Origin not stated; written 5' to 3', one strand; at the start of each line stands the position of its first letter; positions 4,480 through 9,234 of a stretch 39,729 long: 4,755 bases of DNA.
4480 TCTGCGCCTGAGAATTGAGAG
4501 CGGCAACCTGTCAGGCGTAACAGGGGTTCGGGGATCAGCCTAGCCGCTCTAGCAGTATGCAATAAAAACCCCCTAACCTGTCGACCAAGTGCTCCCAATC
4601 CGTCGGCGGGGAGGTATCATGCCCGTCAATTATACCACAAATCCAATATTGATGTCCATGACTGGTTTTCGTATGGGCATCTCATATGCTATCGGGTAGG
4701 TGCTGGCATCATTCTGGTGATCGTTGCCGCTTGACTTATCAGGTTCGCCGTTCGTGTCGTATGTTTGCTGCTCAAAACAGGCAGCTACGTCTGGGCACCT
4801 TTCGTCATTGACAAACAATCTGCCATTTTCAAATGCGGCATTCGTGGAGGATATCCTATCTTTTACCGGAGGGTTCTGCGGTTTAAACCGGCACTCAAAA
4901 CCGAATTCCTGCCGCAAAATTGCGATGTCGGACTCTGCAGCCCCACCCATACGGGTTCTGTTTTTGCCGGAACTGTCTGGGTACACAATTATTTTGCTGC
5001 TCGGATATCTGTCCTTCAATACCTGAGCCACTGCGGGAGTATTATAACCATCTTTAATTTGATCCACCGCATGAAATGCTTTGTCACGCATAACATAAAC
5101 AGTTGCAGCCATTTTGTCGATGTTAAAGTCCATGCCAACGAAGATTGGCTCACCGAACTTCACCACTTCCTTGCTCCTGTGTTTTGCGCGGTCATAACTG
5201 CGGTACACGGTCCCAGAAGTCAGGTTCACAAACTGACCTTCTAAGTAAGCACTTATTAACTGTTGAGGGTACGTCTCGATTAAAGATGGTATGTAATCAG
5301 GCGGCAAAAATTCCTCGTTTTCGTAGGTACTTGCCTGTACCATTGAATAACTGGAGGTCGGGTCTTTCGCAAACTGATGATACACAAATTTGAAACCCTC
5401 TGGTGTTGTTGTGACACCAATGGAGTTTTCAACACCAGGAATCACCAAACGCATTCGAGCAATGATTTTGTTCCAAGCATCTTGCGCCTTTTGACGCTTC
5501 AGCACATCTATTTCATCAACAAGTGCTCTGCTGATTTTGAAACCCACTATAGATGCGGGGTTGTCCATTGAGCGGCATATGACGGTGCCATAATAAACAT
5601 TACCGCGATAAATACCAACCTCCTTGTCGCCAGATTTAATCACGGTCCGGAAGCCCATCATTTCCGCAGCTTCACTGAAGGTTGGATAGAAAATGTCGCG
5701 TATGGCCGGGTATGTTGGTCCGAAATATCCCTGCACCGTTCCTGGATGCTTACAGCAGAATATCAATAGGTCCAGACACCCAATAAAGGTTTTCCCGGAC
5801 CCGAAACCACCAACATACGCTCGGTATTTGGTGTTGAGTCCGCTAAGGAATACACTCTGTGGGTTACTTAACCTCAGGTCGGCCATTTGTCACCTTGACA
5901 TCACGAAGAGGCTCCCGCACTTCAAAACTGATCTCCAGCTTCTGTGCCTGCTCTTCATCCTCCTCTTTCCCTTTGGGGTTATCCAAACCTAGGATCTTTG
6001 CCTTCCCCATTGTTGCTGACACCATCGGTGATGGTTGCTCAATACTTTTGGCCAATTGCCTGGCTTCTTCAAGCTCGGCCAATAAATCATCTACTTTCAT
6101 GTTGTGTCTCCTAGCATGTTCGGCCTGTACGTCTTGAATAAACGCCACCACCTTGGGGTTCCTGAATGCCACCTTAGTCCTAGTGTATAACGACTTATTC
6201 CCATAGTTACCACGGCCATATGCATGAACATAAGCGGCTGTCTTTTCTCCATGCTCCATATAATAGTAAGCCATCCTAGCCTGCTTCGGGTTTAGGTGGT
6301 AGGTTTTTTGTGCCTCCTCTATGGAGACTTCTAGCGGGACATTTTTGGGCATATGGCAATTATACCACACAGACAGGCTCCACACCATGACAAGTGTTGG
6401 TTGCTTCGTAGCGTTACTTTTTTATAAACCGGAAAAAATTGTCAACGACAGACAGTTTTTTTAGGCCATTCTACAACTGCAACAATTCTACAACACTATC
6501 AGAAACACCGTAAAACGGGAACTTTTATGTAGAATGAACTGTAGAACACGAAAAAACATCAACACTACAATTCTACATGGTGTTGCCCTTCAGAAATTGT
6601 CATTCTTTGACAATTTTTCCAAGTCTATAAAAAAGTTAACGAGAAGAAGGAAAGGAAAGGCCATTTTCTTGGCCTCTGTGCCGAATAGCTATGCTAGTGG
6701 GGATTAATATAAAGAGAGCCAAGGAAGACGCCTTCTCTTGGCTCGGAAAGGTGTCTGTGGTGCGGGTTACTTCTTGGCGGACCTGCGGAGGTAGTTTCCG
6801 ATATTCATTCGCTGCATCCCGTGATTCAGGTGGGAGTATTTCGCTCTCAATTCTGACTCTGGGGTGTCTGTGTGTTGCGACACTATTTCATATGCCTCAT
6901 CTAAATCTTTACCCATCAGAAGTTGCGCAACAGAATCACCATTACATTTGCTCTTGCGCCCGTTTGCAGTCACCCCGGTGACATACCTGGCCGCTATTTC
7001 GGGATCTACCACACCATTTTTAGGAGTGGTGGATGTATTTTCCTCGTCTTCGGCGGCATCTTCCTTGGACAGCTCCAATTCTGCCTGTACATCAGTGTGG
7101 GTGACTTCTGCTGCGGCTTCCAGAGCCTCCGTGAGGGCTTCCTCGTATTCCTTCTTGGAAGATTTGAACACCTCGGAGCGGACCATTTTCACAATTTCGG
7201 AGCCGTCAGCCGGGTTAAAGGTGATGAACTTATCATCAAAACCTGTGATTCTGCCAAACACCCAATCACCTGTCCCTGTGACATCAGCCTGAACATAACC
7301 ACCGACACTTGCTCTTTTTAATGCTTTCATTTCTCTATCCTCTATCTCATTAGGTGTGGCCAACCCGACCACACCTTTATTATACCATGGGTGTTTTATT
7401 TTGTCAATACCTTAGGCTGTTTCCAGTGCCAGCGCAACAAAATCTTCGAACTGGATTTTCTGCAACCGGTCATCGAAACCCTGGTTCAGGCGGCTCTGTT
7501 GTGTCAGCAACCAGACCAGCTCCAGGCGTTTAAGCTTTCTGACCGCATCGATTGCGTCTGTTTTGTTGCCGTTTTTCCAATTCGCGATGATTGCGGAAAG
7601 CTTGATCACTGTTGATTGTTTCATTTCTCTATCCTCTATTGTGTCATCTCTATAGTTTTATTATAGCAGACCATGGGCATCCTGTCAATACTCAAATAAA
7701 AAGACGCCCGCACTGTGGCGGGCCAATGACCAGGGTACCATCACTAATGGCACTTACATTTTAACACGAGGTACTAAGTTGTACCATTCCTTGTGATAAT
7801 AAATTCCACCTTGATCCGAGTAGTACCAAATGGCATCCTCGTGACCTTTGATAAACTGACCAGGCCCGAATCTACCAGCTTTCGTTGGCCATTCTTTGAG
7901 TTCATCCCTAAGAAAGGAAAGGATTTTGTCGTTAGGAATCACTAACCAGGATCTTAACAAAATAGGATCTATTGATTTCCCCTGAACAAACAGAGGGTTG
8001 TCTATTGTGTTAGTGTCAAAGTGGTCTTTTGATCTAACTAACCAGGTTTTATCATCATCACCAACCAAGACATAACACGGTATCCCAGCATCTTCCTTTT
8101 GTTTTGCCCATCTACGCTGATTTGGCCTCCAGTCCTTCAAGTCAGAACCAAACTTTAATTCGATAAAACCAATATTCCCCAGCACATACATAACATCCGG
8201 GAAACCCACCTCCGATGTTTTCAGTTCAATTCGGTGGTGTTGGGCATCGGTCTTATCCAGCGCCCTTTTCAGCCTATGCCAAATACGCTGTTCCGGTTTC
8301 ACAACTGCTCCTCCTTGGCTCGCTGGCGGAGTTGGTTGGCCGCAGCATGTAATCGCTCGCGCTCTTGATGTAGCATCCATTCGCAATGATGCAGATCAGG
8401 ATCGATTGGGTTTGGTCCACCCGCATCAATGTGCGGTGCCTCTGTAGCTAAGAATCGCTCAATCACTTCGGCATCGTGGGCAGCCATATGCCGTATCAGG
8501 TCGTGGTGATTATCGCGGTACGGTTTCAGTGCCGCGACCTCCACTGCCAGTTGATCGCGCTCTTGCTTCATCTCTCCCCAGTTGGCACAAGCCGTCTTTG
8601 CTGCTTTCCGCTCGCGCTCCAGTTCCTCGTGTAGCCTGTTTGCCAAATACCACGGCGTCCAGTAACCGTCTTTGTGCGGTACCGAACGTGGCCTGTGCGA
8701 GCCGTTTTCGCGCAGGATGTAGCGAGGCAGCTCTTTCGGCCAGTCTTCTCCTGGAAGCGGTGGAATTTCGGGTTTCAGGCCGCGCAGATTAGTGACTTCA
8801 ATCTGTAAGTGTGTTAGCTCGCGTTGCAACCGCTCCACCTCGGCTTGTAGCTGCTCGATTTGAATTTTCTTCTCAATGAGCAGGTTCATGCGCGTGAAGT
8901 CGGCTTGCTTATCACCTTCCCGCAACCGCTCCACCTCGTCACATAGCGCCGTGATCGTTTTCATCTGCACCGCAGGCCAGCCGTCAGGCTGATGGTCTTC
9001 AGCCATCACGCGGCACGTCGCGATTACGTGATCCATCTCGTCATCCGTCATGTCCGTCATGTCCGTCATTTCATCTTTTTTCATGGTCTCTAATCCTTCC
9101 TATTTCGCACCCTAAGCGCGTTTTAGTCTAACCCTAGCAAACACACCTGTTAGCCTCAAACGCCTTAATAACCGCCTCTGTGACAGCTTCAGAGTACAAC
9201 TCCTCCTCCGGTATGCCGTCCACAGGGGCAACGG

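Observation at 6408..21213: About 194-bp inverted repeats (47-bp and 31-bp perfect cores) bracket the whole replication / Z-base module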

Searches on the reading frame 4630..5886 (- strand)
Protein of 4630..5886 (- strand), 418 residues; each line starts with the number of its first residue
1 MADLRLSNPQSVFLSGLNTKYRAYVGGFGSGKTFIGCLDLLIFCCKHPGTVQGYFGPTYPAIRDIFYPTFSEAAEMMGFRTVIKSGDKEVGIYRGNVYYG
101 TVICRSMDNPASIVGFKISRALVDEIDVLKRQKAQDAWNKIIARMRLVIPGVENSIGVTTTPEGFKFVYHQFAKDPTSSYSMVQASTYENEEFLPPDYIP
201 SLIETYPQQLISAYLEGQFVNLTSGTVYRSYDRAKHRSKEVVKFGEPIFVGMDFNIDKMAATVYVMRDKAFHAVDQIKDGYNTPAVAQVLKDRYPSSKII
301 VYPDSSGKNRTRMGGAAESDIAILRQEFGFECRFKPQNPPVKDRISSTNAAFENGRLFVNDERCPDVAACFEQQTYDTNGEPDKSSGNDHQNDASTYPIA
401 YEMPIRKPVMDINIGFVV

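Call 11: search_protein_families(library=phrogs, proteins=[window:4630-5886:-], max_evalue=0.01)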
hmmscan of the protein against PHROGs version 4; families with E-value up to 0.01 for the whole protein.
window:4630-5886:- (418 aa): 5 families
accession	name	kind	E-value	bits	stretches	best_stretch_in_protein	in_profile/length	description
phrog_38319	-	unknown function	2.1e-101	339.9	1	5-264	5-269/271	-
phrog_2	-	head and packaging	7.4e-51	174.8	1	7-411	267-601/807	terminase large subunit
phrog_10250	-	head and packaging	1.5e-43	150.1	1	204-409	3-222/228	terminase large subunit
phrog_979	-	head and packaging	1.1e-09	38.6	1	7-170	155-312/642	terminase large subunit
phrog_3717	-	head and packaging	1.2e-05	25.9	1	112-263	120-267/277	terminase large subunit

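Call 43: find_homologous_proteins(query=window:4630-5886:-, max_evalue=1e-30)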
Query window:4630-5886:- (418 aa): 7000 proteins with E <= 1e-30 among 8000 candidates; the best 120 are listed.
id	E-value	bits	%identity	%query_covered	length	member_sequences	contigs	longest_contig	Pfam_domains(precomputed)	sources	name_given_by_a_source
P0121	8.4e-244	827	98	88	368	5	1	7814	PF17289.9,PF03237.22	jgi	jgi:hypothetical protein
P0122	1.3e-233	794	82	98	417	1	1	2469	PF17289.9,PF04466.20,PF03237.22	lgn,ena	-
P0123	1.5e-230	784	80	99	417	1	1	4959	PF17289.9,PF04466.20,PF03237.22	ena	-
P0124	2.9e-230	783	79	99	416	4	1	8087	PF17289.9,PF04466.20,PF03237.22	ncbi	-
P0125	1.9e-228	777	80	99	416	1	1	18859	PF17289.9,PF04466.20,PF03237.22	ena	-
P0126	3.0e-226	769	78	99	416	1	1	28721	PF17289.9,PF04466.20,PF03237.22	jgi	jgi:phage terminase large subunit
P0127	8.8e-225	765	78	99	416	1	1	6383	PF17289.9,PF04466.20,PF03237.22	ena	-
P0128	2.0e-224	763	79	99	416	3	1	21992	PF17289.9,PF04466.20,PF03237.22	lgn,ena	-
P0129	2.3e-222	757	78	99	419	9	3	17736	PF17289.9,PF04466.20,PF03237.22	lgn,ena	-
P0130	2.3e-222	757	77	99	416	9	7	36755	PF17289.9,PF04466.20,PF03237.22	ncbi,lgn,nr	ncbi:terminase large subunit [Porticoccaceae bacterium]|nr:terminase large subunit [Porticoccaceae b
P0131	1.2e-221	754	77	99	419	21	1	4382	PF17289.9,PF04466.20,PF03237.22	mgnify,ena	mgnify:FL=1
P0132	2.2e-221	753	78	99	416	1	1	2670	PF17289.9,PF04466.20,PF03237.22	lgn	-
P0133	3.9e-221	753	76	99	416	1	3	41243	PF17289.9,PF04466.20,PF03237.22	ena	-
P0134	1.1e-220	751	77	99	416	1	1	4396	PF17289.9,PF04466.20,PF03237.22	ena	-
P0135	1.4e-219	747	76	99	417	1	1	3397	PF17289.9,PF04466.20,PF03237.22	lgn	-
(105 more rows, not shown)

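Call 44: find_encoding_contigs(protein=P0133, flank=10000, max_places=1)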
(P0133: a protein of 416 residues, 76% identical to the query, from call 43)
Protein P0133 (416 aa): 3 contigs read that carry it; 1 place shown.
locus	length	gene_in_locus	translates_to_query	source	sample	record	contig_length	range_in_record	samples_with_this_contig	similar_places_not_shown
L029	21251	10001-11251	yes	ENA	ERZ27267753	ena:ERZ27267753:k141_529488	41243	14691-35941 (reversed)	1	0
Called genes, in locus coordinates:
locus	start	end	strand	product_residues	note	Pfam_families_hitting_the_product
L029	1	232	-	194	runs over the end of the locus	-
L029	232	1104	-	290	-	PF12684:DUF3799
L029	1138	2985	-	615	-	PF00270:DEAD (weak), PF04851:ResIII, PF00271:Helicase_C, PF14952:zf-tcix (faint)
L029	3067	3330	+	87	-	-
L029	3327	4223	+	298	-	PF08273:Zn_Ribbon_Prim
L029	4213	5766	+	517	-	PF13148:DUF3987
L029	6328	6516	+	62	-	-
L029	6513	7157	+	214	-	-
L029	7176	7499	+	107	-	-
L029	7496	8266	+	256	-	-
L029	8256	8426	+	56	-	-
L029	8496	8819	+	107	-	-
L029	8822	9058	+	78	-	-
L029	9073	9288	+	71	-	-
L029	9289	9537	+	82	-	-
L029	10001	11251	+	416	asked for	PF03237:Terminase_6N, PF04466:Terminase_3 (weak), PF17289:Terminase_6C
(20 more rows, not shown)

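Call 45: find_encoding_contigs(protein=P0130, flank=10000, max_places=1)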
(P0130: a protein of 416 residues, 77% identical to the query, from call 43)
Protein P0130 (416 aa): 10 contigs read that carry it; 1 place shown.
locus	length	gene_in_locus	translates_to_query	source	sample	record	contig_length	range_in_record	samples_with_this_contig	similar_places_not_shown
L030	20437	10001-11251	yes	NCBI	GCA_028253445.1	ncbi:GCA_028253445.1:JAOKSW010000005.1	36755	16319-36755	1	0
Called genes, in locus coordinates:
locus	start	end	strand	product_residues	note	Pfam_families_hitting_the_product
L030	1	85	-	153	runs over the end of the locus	-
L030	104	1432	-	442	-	PF00772:DnaB, PF03796:DnaB_C, PF06745:ATPase, PF13481:AAA_25, PF07088:GvpD_P-loop (weak), PF00004:AAA (faint)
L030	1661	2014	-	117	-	-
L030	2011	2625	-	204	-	PF09588:YqaJ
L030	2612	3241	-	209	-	PF04404:ERF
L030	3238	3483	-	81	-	PF01381:HTH_3 (weak)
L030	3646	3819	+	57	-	-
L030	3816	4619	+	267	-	PF14297:Lin1244_N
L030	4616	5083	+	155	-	-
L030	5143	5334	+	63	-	-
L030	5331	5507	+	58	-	-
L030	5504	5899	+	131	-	PF06945:DUF1289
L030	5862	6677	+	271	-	PF01507:PAPS_reduct (weak)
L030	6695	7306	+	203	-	-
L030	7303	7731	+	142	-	PF11753:DUF3310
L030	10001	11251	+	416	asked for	PF03237:Terminase_6N, PF04466:Terminase_3 (weak), PF17289:Terminase_6C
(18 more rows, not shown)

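Call 46: find_encoding_contigs(protein=P0126, flank=10000, max_places=1)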
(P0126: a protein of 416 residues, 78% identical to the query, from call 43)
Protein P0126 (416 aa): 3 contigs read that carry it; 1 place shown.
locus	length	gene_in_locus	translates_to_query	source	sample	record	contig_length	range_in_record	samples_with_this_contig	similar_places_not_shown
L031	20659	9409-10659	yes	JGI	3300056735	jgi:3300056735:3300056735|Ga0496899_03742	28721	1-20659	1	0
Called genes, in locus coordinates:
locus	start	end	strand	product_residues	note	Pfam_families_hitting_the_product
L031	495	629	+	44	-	-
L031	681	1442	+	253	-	PF01844:HNH, PF14279:HNH_5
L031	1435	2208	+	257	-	-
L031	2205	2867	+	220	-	PF06992:Phage_lambda_P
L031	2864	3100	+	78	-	-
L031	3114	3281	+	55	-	-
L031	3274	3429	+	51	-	-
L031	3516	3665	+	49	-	-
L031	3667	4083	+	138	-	-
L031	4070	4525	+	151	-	-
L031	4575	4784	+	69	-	-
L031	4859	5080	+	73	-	-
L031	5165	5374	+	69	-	-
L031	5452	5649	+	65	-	-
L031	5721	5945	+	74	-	-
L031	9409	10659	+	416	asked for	PF03237:Terminase_6N, PF04466:Terminase_3 (weak), PF17289:Terminase_6C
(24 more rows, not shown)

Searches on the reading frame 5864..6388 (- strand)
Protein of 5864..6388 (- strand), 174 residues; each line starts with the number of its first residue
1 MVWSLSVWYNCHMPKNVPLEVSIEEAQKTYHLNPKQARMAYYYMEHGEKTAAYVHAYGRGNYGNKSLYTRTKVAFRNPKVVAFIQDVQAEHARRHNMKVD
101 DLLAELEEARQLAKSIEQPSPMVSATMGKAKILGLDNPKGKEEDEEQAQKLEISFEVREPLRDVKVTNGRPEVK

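Call 11: search_protein_families(library=phrogs, proteins=[window:5864-6388:-], max_evalue=0.01)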
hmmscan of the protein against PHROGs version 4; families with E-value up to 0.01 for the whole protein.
window:5864-6388:- (174 aa): 3 families
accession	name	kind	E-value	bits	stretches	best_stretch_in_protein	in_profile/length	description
phrog_51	-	head and packaging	5e-13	50.4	1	25-118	82-172/261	terminase small subunit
phrog_17390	-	unknown function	7.1e-05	23.6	1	32-99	3-66/69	-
phrog_2606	-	head and packaging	0.00012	22.5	1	17-105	74-159/310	terminase small subunit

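Call 33: search_protein_families(library=pfam, proteins=[window:5864-6388:-], max_evalue=0.05)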
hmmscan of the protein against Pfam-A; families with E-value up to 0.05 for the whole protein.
window:5864-6388:- (174 aa): 1 family
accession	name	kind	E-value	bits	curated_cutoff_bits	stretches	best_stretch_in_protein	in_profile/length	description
PF03592.21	Terminase_2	-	2.1e-07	32.1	26.1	1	32-108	1-73/141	Terminase small subunit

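Call 76: find_encoding_contigs(protein=window:5864-6388:-, flank=3000, max_places=10)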
Protein window:5864-6388:- (174 aa): 2 contigs read that carry it; 2 places shown.
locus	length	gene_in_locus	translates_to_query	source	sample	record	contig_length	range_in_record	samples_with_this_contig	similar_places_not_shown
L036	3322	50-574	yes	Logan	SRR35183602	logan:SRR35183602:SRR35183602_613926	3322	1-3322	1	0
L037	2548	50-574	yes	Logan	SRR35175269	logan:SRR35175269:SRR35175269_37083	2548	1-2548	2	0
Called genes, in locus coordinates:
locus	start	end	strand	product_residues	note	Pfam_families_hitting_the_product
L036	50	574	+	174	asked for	PF03592:Terminase_2 (weak)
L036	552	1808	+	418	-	PF03237:Terminase_6N, PF04466:Terminase_3, PF17289:Terminase_6C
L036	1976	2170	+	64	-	-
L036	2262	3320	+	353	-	?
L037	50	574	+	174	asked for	PF03592:Terminase_2 (weak)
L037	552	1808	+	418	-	PF03237:Terminase_6N, PF04466:Terminase_3, PF17289:Terminase_6C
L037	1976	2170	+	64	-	-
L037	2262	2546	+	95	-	?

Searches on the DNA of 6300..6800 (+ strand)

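Call 6: search_dna_similar(query=window:6300-6800:+, collection=phages, mode=distant, max_rows=30)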
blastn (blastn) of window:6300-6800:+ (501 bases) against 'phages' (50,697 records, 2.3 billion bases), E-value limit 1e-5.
No match.

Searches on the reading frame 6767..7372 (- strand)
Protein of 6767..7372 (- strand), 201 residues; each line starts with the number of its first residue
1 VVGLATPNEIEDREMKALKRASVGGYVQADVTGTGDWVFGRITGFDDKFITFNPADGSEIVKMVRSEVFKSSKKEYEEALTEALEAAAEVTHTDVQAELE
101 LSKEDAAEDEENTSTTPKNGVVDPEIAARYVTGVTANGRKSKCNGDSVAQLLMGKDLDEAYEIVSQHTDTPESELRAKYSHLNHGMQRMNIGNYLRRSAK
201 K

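Call 10: search_protein_families(library=pfam, proteins=[window:6767-7372:-], max_evalue=0.01)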
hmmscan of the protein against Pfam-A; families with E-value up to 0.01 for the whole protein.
window:6767-7372:- (201 aa): 1 family
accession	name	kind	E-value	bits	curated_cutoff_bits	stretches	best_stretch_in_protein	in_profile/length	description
PF10057.14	MpsC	-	0.008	16.7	23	0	55-98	56-99/111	Na+-translocating membrane potential-generating system (MpsC)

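Call 11: search_protein_families(library=phrogs, proteins=[window:6767-7372:-], max_evalue=0.01)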
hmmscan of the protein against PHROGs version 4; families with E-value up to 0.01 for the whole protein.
window:6767-7372:- (201 aa): 2 families
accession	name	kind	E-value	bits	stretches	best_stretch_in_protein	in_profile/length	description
phrog_8941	-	unknown function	9.4e-11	42.8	1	115-197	2-83/230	-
phrog_33061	-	unknown function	0.0041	17.8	1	81-176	80-175/242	-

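Call 80: search_solved_structures(query=window:6767-7372:-, max_evalue=1)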
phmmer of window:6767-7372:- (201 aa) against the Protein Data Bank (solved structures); distinct sequences matched with E-value up to 1: 0.

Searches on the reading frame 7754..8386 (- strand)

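Call 11: search_protein_families(library=phrogs, proteins=[window:7754-8386:-], max_evalue=0.01)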
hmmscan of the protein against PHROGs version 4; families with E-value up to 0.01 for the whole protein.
window:7754-8386:- (210 aa): 4 families
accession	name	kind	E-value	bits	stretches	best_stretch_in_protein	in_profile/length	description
phrog_2165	-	DNA, RNA and nucleotide metabolism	1.7e-12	48.4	1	30-117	2-98/141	DNA helicase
phrog_93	-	DNA, RNA and nucleotide metabolism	7.7e-06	25.8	1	22-115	344-436/613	endonuclease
phrog_5702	-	DNA, RNA and nucleotide metabolism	0.0012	19.8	0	60-112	5-58/70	Holliday junction resolvase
phrog_824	-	unknown function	0.0024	18.8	1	61-112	113-166/265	-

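Call 33: search_protein_families(library=pfam, proteins=[window:7754-8386:-], max_evalue=0.05)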
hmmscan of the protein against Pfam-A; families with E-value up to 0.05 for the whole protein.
window:7754-8386:- (210 aa): 1 family
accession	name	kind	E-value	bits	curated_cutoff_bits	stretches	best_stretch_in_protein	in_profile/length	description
PF08774.17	VRR_NUC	-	0.0088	16.5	23.8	1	33-109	35-114/116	VRR-NUC domain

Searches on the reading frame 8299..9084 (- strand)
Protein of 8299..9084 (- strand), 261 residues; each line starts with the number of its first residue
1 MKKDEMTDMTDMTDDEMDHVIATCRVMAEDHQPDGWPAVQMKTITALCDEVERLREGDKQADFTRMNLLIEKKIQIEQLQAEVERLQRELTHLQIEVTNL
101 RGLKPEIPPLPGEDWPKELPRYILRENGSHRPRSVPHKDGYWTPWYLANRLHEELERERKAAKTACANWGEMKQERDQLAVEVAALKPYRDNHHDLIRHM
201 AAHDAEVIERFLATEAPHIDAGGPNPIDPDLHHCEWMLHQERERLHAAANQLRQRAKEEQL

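Call 10: search_protein_families(library=pfam, proteins=[window:8299-9084:-], max_evalue=0.01)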
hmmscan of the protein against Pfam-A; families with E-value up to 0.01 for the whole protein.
window:8299-9084:- (261 aa): 2 families
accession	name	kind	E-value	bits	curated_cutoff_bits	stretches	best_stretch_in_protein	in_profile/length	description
PF02183.23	HALZ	-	0.00086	19.9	28.1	0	76-103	14-41/43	Homeobox associated leucine zipper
PF09789.14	CC149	-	0.0026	17.5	30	0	51-101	52-102/316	Coiled-coil domain-containing protein 149-A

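Call 72: search_protein_families(library=phrogs, proteins=[window:8299-9084:-], max_evalue=0.001)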
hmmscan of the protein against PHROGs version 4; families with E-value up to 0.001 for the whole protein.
window:8299-9084:- (261 aa): 0 families
